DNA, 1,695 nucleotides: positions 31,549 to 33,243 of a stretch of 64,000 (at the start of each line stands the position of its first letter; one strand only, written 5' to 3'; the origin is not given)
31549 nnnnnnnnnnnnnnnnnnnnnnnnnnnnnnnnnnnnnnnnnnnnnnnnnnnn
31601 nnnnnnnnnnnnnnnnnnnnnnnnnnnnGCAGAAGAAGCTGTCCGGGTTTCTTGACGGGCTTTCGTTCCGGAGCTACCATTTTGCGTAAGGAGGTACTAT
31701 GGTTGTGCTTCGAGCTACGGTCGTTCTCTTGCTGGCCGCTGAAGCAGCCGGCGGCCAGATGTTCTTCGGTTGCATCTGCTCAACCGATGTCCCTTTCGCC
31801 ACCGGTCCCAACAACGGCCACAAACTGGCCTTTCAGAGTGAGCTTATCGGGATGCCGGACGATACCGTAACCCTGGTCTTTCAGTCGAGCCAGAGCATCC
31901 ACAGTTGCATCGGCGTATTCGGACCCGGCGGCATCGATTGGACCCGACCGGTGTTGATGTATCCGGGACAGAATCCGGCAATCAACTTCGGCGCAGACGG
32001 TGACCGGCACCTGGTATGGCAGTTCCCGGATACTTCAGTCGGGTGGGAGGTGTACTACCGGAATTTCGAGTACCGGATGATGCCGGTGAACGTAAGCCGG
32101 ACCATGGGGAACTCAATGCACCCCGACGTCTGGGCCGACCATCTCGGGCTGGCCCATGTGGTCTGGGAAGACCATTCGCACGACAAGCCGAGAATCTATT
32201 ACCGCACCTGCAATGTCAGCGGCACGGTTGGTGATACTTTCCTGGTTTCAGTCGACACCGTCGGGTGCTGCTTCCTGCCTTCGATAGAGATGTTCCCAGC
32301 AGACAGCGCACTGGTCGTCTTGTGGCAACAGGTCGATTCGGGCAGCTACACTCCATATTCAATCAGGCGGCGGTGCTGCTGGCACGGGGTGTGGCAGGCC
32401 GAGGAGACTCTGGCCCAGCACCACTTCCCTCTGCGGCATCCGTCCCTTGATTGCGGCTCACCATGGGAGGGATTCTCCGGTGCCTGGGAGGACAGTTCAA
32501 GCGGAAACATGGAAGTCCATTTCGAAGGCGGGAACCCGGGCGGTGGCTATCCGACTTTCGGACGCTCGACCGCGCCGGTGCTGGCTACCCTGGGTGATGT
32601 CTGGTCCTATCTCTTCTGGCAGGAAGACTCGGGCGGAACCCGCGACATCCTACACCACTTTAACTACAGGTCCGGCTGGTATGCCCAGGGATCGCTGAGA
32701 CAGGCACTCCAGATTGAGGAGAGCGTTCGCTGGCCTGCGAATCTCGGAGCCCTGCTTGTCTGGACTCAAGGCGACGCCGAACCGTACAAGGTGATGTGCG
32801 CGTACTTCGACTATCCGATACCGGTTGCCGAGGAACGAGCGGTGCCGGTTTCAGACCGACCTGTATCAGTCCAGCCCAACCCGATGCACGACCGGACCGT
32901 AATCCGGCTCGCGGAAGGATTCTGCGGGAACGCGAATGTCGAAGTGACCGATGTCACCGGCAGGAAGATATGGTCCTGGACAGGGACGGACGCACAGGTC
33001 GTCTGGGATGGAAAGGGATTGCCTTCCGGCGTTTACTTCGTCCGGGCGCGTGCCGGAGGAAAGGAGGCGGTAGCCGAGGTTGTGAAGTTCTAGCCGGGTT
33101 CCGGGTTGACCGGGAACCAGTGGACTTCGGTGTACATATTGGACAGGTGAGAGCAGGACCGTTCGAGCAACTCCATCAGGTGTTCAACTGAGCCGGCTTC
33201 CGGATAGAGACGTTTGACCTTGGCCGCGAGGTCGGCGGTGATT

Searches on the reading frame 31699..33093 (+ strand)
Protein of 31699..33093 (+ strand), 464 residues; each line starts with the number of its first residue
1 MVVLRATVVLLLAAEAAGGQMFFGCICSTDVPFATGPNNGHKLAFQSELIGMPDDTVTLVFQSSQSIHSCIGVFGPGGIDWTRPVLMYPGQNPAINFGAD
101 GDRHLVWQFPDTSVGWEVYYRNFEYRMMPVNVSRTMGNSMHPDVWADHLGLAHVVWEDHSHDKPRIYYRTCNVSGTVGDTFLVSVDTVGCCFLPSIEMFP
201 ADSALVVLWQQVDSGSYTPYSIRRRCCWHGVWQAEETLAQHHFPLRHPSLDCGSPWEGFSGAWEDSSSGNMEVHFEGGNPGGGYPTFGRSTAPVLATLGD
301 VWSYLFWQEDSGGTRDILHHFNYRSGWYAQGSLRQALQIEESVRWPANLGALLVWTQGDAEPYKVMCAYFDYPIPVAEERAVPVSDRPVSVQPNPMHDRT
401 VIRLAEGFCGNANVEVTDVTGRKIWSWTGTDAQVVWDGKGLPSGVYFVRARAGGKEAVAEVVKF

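Call 61: search_protein_families(library=pfam, proteins=[window:31699-33093:+], max_evalue=0.0001)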
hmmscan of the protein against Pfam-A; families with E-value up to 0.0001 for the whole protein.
window:31699-33093:+ (464 aa): 1 family
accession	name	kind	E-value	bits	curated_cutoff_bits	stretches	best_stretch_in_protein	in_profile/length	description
PF18962.6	Por_Secre_tail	-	3.2e-06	27.8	27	1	393-458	3-70/75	Secretion system C-terminal sorting domain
